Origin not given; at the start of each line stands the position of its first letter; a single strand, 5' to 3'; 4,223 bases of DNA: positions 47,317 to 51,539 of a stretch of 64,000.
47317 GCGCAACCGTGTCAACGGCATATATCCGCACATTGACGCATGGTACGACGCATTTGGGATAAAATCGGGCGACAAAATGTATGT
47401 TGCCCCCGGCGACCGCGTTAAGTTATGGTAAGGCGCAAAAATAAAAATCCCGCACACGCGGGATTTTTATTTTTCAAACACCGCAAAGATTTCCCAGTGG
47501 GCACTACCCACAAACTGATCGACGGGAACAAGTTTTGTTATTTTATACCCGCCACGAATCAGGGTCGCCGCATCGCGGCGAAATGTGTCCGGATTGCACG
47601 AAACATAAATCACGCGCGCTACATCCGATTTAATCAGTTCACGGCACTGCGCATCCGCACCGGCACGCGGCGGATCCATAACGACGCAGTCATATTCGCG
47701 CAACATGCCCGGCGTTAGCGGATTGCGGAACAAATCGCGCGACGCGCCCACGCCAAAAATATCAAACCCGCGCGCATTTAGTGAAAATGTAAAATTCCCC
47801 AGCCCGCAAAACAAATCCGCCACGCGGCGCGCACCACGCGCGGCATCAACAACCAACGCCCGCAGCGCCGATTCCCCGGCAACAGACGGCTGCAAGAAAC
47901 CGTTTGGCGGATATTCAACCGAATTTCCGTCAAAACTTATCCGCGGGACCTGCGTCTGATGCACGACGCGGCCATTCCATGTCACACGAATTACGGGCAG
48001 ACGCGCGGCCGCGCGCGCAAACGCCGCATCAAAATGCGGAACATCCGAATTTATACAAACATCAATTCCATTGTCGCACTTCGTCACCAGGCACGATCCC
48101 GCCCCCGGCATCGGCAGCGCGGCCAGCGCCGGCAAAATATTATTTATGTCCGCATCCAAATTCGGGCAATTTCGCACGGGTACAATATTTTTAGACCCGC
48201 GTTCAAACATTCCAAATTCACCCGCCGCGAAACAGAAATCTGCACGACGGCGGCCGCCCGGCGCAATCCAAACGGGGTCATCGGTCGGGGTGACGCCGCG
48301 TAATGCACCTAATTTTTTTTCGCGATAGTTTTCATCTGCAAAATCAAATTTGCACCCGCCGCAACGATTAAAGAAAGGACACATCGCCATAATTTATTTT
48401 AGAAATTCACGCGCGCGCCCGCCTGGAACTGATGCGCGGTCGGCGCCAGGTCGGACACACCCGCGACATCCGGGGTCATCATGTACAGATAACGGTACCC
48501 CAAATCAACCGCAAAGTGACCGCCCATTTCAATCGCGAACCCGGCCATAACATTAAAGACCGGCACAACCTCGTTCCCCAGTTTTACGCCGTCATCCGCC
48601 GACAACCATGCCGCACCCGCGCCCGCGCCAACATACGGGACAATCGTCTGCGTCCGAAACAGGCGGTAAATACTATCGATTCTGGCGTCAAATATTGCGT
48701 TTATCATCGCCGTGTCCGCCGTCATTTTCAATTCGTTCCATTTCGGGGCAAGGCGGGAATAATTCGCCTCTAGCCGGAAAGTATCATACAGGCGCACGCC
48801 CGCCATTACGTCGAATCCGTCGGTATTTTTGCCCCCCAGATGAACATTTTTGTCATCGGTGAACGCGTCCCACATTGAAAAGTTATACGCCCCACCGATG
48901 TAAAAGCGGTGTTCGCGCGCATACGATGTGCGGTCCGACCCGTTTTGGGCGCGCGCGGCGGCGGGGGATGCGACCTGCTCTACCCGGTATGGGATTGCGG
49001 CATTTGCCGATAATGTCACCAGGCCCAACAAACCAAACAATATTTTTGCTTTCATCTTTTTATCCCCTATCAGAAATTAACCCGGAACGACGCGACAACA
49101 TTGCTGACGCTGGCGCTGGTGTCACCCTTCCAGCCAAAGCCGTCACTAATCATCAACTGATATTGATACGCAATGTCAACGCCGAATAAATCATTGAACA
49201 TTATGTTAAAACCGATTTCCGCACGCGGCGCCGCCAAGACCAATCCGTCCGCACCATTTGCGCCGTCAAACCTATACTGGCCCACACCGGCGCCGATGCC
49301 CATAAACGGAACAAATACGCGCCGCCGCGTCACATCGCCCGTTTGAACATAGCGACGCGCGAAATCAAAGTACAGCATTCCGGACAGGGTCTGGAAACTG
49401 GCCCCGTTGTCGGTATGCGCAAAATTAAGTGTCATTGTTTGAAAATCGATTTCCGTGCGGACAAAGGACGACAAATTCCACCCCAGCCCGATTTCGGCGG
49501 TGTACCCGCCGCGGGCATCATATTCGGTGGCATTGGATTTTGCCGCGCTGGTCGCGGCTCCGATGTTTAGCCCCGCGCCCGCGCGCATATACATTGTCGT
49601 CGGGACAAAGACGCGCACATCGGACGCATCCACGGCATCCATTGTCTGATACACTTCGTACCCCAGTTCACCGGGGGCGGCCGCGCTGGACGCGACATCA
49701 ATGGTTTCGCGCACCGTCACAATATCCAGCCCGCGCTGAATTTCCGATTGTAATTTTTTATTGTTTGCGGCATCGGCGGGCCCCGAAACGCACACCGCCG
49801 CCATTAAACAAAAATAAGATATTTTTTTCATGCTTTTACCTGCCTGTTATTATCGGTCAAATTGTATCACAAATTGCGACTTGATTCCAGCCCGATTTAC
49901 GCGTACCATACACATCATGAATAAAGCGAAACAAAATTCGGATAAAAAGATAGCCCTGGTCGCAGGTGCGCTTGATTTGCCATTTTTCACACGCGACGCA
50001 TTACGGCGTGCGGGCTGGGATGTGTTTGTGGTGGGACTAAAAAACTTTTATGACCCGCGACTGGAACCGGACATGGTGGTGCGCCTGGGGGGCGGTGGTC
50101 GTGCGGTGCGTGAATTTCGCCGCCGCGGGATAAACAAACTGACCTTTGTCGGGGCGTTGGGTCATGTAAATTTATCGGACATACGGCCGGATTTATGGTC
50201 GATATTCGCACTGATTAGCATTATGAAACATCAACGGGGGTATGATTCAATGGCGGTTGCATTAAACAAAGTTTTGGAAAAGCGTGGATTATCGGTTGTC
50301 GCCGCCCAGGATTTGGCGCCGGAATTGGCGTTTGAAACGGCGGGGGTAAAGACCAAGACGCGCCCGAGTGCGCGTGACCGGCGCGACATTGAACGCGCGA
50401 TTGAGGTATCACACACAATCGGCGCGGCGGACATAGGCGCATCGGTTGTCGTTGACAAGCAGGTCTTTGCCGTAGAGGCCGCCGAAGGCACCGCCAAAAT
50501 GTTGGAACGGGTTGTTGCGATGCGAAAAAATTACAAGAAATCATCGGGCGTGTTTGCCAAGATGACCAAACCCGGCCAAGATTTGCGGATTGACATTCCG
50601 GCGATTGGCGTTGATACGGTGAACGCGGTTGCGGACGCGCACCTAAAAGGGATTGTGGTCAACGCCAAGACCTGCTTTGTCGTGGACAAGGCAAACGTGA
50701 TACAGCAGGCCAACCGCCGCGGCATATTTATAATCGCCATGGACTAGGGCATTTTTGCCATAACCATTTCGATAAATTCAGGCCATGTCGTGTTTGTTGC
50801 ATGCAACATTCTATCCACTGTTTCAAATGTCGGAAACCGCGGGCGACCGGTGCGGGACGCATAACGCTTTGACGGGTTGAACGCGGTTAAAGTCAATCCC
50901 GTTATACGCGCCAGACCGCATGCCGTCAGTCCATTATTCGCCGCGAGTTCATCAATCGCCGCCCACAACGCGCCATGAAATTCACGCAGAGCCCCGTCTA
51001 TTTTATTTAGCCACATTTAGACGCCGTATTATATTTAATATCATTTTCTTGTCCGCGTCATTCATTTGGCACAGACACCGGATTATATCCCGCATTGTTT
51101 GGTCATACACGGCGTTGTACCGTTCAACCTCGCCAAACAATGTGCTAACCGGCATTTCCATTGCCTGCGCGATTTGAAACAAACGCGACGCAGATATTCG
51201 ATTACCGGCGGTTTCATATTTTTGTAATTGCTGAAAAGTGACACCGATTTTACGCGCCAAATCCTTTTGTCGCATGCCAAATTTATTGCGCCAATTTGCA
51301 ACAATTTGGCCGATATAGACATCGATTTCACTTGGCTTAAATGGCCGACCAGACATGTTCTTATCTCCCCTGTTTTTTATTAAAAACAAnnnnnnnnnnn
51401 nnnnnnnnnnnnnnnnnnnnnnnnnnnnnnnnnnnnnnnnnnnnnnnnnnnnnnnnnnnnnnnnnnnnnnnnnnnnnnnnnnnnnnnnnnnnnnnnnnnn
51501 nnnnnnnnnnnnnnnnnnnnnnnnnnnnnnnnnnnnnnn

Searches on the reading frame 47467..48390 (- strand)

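Call 10: search_protein_families(library=pfam, proteins=[window:47467-48390:-])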
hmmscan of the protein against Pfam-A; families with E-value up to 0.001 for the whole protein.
window:47467-48390:- (307 aa): 1 family
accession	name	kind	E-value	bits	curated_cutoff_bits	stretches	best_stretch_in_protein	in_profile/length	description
PF05958.17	tRNA_U5-meth_tr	-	2.5e-16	60.1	23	1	231-301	280-350/357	tRNA (Uracil-5-)-methyltransferase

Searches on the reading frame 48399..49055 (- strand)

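Call 10: search_protein_families(library=pfam, proteins=[window:48399-49055:-])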
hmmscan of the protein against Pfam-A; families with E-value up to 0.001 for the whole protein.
window:48399-49055:- (218 aa): 1 family
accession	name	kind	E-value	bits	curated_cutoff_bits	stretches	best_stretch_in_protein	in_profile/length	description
PF13505.12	OMP_b-brl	-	5.7e-12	46.6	28.7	1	45-218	16-175/175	Outer membrane protein beta-barrel domain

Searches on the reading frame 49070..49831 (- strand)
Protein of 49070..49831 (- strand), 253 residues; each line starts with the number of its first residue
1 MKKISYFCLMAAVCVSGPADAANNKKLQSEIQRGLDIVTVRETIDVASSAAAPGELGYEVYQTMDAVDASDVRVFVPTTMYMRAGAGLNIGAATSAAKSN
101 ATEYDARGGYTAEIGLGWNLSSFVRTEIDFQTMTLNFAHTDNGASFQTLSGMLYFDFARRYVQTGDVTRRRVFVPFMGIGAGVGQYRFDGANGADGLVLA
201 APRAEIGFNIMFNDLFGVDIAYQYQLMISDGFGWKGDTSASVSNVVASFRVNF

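Call 10: search_protein_families(library=pfam, proteins=[window:49070-49831:-])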
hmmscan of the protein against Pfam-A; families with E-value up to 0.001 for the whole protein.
window:49070-49831:- (253 aa): 0 families

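Call 84: search_protein_families(library=pfam, max_evalue=0.1, proteins=[window:49070-49831:-])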
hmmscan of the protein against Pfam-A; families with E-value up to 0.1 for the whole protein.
window:49070-49831:- (253 aa): 1 family
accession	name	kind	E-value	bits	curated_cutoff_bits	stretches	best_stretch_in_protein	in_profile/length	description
PF13505.12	OMP_b-brl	-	0.0019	18.8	28.7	1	84-253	22-175/175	Outer membrane protein beta-barrel domain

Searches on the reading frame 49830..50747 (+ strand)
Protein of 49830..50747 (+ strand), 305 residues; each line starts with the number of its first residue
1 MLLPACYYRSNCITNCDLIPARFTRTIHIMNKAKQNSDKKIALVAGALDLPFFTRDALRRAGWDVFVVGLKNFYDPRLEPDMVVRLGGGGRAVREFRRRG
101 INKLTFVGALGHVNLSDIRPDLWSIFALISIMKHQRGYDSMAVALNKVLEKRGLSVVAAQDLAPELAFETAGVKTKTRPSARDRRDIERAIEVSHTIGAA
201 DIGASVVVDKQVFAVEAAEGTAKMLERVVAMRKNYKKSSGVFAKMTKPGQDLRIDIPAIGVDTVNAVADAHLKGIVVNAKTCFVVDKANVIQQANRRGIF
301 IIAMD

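Call 10: search_protein_families(library=pfam, proteins=[window:49830-50747:+])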
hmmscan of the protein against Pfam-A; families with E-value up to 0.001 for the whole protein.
window:49830-50747:+ (305 aa): 2 families
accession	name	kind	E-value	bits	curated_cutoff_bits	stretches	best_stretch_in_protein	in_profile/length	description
PF06230.17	LpxI_C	-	8.5e-39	132.9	25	1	171-302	2-131/131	LpxI C-terminal domain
PF17930.7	LpxI_N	-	5e-19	69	25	1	40-166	1-129/129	LpxI N-terminal domain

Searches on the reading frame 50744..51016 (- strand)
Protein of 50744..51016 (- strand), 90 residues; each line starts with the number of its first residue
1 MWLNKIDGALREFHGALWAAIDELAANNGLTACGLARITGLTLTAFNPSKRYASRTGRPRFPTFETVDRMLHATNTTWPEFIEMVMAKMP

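Call 10: search_protein_families(library=pfam, proteins=[window:50744-51016:-])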
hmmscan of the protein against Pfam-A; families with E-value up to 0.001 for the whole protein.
window:50744-51016:- (90 aa): 0 families

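Call 84: search_protein_families(library=pfam, max_evalue=0.1, proteins=[window:50744-51016:-])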
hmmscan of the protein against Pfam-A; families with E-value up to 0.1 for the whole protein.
window:50744-51016:- (90 aa): 0 families

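Call 87: search_protein_families(library=phrogs, max_evalue=0.001, proteins=[window:50744-51016:-])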
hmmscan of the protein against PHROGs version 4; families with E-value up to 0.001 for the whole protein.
window:50744-51016:- (90 aa): 0 families
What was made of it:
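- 50744..51016 (-): 90-aa ORF that overlaps the end of the XRE gene. It is co-conserved with the XRE gene in three loci. Function unknown. No Pfam or PHROG match (calls 10, 84, 87).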

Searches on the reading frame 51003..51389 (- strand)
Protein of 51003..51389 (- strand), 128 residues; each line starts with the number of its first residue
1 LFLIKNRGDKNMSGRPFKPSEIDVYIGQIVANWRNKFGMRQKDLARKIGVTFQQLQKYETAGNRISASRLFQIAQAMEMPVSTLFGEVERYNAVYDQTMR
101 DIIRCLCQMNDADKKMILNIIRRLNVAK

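Call 10: search_protein_families(library=pfam, proteins=[window:51003-51389:-])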
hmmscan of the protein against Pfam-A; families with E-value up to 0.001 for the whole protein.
window:51003-51389:- (128 aa): 3 families
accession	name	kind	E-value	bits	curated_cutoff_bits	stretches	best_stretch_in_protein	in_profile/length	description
PF01381.28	HTH_3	-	1.4e-11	44.6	23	1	32-81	3-52/55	Helix-turn-helix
PF13443.12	HTH_26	-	6.6e-05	23.5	22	1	38-85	10-58/63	Cro/C1-type HTH DNA-binding domain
PF13560.12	HTH_31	-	0.00076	20.2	27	0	30-80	6-57/64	Helix-turn-helix domain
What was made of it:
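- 51003..51356 (-): XRE-family HTH regulator gene (117 aa). It is the only gene directly controlled by the array (unit A') and is related to the Bartonella Trp-like proteins. Pfam HTH_3, E 1.4e-11 (call 10).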

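Call 18: find_encoding_contigs(protein=window:51003-51356:-, flank=10000, max_places=10)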
Protein window:51003-51356:- (117 aa): 1 contig read that carries it; 1 place shown.
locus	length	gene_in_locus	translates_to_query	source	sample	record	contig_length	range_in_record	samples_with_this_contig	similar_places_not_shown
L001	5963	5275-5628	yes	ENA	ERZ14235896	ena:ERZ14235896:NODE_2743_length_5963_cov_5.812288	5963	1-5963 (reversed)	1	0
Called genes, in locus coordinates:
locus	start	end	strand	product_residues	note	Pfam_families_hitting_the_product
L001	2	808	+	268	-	?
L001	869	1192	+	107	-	PF09851:SHOCT (weak)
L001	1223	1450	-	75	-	-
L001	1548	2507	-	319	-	PF00437:T2SSE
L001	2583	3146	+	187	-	-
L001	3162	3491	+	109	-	PF00254:FKBP_C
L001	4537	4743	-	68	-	-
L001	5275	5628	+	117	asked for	PF01381:HTH_3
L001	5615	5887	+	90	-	-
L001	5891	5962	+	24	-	?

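Call 19: find_homologous_proteins(query=window:51003-51356:-, max_evalue=0.00001)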
Query window:51003-51356:- (117 aa): 191 proteins with E <= 0.00001 among 193 candidates; the best 120 are listed.
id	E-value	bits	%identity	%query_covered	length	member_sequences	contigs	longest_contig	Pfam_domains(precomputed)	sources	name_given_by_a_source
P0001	1.3e-66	239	94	99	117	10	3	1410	PF01381.29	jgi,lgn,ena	-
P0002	6.4e-59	215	84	99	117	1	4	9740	PF01381.29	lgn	-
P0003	1.8e-57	210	81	100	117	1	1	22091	PF01381.29,PF13443.13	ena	-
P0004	1.1e-46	175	93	76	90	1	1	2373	PF01381.29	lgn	-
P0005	2.9e-29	119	50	98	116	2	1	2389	PF01381.29,PF13560.13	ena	-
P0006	2.9e-28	116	53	97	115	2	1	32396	PF01381.29,PF13560.13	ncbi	-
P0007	2.7e-27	113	51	97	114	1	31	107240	PF01381.29,PF13560.13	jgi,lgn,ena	-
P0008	9.6e-25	105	47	97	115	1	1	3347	PF01381.29,PF13560.13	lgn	-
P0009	2.7e-24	103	48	98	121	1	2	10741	PF01381.29,PF13560.13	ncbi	-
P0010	8.0e-23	99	49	95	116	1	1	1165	PF12844.14,PF01381.29,PF13443.13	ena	-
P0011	3.6e-22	97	56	78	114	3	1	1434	PF01381.29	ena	-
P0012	8.6e-22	95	44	99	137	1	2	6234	PF01381.29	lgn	-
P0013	9.7e-22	95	42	99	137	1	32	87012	PF01381.29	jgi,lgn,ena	-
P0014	1.1e-21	95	46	100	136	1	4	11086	PF01381.29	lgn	-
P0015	1.1e-21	95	65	63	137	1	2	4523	PF01381.29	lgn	-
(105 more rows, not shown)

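Call 20: find_encoding_contigs(protein=P0002, flank=6000, max_places=4)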
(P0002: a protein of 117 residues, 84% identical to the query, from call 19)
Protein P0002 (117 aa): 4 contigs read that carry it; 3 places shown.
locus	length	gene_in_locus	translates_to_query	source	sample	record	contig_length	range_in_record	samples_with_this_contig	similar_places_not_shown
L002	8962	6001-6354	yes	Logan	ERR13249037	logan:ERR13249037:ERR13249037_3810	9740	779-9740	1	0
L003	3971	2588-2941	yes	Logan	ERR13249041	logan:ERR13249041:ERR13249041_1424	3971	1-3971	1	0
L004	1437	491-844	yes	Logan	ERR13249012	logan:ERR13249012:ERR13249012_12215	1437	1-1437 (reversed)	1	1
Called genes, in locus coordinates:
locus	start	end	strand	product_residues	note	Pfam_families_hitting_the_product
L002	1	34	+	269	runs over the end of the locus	?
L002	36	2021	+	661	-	PF05649:Peptidase_M13_N, PF01431:Peptidase_M13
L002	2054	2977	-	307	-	PF05958:tRNA_U5-meth_tr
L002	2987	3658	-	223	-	PF13505:OMP_b-brl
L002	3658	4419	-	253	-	PF13505:OMP_b-brl (faint)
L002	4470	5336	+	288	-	PF17930:LpxI_N, PF06230:LpxI_C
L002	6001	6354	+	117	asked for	PF01381:HTH_3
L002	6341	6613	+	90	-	-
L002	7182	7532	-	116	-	PF00254:FKBP_C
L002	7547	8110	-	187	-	-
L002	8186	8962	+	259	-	?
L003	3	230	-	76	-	?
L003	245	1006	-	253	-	PF13505:OMP_b-brl (faint)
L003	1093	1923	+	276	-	PF17930:LpxI_N, PF06230:LpxI_C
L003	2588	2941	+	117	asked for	PF01381:HTH_3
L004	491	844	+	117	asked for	PF01381:HTH_3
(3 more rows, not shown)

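Call 21: find_encoding_contigs(protein=P0003, flank=6000, max_places=4)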
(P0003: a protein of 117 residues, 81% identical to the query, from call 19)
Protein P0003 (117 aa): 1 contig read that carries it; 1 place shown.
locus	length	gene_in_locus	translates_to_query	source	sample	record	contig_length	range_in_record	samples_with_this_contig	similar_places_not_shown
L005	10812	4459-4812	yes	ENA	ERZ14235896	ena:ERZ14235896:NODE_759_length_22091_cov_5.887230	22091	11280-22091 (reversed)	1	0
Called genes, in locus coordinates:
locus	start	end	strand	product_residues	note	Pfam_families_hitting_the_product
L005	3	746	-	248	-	?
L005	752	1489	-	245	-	PF04402:SIMPL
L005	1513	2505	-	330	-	PF00579:tRNA-synt_1b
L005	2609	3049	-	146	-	-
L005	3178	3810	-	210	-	PF00163:Ribosomal_S4, PF01479:S4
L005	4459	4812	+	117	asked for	PF01381:HTH_3, PF13443:HTH_26 (weak)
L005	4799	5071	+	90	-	-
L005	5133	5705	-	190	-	-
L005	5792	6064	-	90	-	PF00216:Bac_DNA_binding, PF18291:HU-HIG (weak)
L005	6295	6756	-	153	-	-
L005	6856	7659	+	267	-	-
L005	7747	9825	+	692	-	PF01411:tRNA-synt_2c, PF07973:tRNA_SAD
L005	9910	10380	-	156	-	PF01668:SmpB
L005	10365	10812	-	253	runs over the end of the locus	PF01026:TatD_DNase, PF04909:Amidohydro_2 (faint)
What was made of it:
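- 50744..51016 (-): The same XRE + 90-aa pair occurs in L002 and L005 (calls 20, 21).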

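Call 22: find_encoding_contigs(protein=P0007, flank=6000, max_places=4)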
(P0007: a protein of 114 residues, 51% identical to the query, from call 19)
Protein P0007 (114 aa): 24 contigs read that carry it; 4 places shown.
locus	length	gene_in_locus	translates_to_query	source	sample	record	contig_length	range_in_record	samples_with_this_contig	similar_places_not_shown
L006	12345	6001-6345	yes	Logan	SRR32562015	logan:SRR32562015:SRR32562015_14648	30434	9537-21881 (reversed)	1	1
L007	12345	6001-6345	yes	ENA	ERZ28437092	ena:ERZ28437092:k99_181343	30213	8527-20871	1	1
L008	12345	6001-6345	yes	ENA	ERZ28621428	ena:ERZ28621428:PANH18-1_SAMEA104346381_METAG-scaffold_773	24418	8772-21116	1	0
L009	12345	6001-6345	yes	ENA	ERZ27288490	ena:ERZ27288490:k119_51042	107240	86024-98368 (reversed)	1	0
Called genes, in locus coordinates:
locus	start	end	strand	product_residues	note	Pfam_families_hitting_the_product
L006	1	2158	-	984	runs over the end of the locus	-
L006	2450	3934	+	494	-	PF17251:Pom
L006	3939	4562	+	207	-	-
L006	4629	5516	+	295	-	PF11276:DUF3078 (weak)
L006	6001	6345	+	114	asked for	PF13560:HTH_31 (weak), PF01381:HTH_3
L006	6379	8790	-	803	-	PF00912:Transgly, PF00905:Transpeptidase, PF06832:BiPBP_C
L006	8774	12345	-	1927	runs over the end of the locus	PF11974:bMG3, PF17972:bMG5 (faint), PF01835:MG2, PF17962:bMG6 (weak), PF07703:A2M_BRD, PF00207:A2M (weak), PF17973:bMG10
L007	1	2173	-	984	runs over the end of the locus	-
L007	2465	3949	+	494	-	PF17251:Pom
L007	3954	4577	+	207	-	-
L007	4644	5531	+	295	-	PF11276:DUF3078 (weak)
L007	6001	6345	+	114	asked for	PF13560:HTH_31 (weak), PF01381:HTH_3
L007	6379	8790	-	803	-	PF00912:Transgly, PF00905:Transpeptidase, PF06832:BiPBP_C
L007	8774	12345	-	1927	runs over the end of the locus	PF11974:bMG3, PF17972:bMG5 (faint), PF01835:MG2, PF17962:bMG6 (weak), PF07703:A2M_BRD, PF00207:A2M (weak), PF17973:bMG10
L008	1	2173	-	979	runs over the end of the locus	-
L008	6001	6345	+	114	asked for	PF13560:HTH_31 (weak), PF01381:HTH_3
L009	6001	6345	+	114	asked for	PF13560:HTH_31 (weak), PF01381:HTH_3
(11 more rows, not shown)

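Call 33: search_dna_similar(query=window:51003-51356:-, collection=plasmids, mode=protein, max_evalue=1e-8, max_rows=40)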
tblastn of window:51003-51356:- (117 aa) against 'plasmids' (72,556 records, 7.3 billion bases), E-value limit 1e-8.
Records with a match: 595; places in all: 716; records where one place covers at least 80% of the query: 50.
Best place of each record, by identity: <60% 595.
By first word of the organism name: Rhizobium 300; Sinorhizobium 91; Agrobacterium 43; Pseudosulfitobacter 40; Phaeobacter 21; Azospirillum 18; Shinella 11; Ensifer 11; Leisingera 7; Neorhizobium 5; and 26 more.
By predicted mobility (MOB-suite, as given by PLSDB): non-mobilizable 322; conjugative 213; mobilizable 60.
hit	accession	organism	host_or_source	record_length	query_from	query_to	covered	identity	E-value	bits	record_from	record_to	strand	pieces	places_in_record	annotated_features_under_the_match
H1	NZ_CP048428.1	Rhizobium daejeonense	Cell,soil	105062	8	116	93%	39.1%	4e-11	65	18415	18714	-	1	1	helix-turn-helix transcriptional regulator | hypothetical protein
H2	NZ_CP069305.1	Shinella sp. PSBB067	monoisolate,Minnesota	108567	8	116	93%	39.1%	4e-11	65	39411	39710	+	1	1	helix-turn-helix transcriptional regulator | hypothetical protein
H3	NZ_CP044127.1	Rhizobium sp. BG4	Prosopis cineraria,pure bacterial ...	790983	1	92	79%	44.7%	2e-13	72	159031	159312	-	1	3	helix-turn-helix transcriptional regulator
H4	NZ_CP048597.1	Agrobacterium tumefaciens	walnut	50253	1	116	99%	35.2%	2e-12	69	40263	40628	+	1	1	helix-turn-helix transcriptional regulator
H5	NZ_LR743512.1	Methylobacterium bullatum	-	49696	9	115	91%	37.6%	9e-13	70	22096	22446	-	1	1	helix-turn-helix transcriptional regulator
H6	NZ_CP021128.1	Rhizobium sp. Kim5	Phaseolus vulgaris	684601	8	108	86%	39.8%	2e-11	66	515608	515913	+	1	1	helix-turn-helix transcriptional regulator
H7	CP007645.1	Rhizobium etli bv. phaseoli str. IE4803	Phaseolus vulgaris,whole organism,nodule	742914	8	108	86%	39.8%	2e-11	66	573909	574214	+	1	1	XRE family transcriptional regulator protein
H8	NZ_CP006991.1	Rhizobium etli bv. mimosae str. IE4771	Phaseolus vulgaris,whole organism,nodule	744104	8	108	86%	39.8%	2e-11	66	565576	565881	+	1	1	helix-turn-helix transcriptional regulator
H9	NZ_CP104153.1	Rhizobium sophoriradicis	Phaseolus vulgaris,cell culture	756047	8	108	86%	39.8%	2e-11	66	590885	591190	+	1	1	helix-turn-helix transcriptional regulator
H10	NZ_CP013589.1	Rhizobium phaseoli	Phaseolus vulgaris,Whole ...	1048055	8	108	86%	39.8%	3e-11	66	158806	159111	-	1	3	record has no annotation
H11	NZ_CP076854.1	Rhizobium sp. WYJ-E13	Curcuma wenyujin Y.H. Chen et C. ...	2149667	8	101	80%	42.7%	6e-12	67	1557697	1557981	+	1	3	none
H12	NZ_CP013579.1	Rhizobium phaseoli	Phaseolus vulgaris,Whole ...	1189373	8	108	86%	39.6%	5e-14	74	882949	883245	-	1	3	record has no annotation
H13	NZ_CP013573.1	Rhizobium phaseoli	Phaseolus vulgaris,Whole ...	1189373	8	108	86%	39.6%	5e-14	74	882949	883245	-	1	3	record has no annotation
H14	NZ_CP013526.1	Rhizobium phaseoli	Phaseolus vulgaris,Whole ...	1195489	8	108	86%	39.6%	2e-13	72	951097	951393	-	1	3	record has no annotation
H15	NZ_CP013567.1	Rhizobium phaseoli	Phaseolus vulgaris,Whole ...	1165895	8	108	86%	39.6%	3e-12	68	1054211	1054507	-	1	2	record has no annotation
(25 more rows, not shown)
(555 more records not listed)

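Call 87: search_protein_families(library=phrogs, max_evalue=0.001, proteins=[window:51003-51356:-])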
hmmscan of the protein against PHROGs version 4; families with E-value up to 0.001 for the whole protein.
window:51003-51356:- (117 aa): 11 families
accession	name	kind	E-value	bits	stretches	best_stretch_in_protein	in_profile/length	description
phrog_8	-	transcription regulation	3.8e-13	50.6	1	8-107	70-156/346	transcriptional regulator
phrog_3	-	transcription regulation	9.8e-08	33.2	1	13-81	87-155/430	transcriptional repressor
phrog_2439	-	transcription regulation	2.5e-07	30.9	1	14-81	7-74/367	transcriptional regulator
phrog_7241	-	transcription regulation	7.3e-07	30.3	1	17-73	64-120/122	transcriptional regulator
phrog_4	-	transcription regulation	1.9e-06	28.1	1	15-81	137-199/400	transcriptional repressor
phrog_5823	-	transcription regulation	3.4e-06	27.5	1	14-85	6-78/404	transcriptional regulator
phrog_1373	-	transcription regulation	3.6e-06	28.1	1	15-82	64-132/166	transcriptional regulator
phrog_2967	-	transcription regulation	1.5e-05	25.6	1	15-107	11-99/225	transcriptional regulator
phrog_3037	-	transcription regulation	0.00023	22.1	1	23-112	24-125/189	transcriptional repressor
phrog_7950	-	transcription regulation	0.00075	20.5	0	23-53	16-46/68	transcriptional repressor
phrog_2104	-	unknown function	0.00081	20.6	0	17-50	42-75/103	-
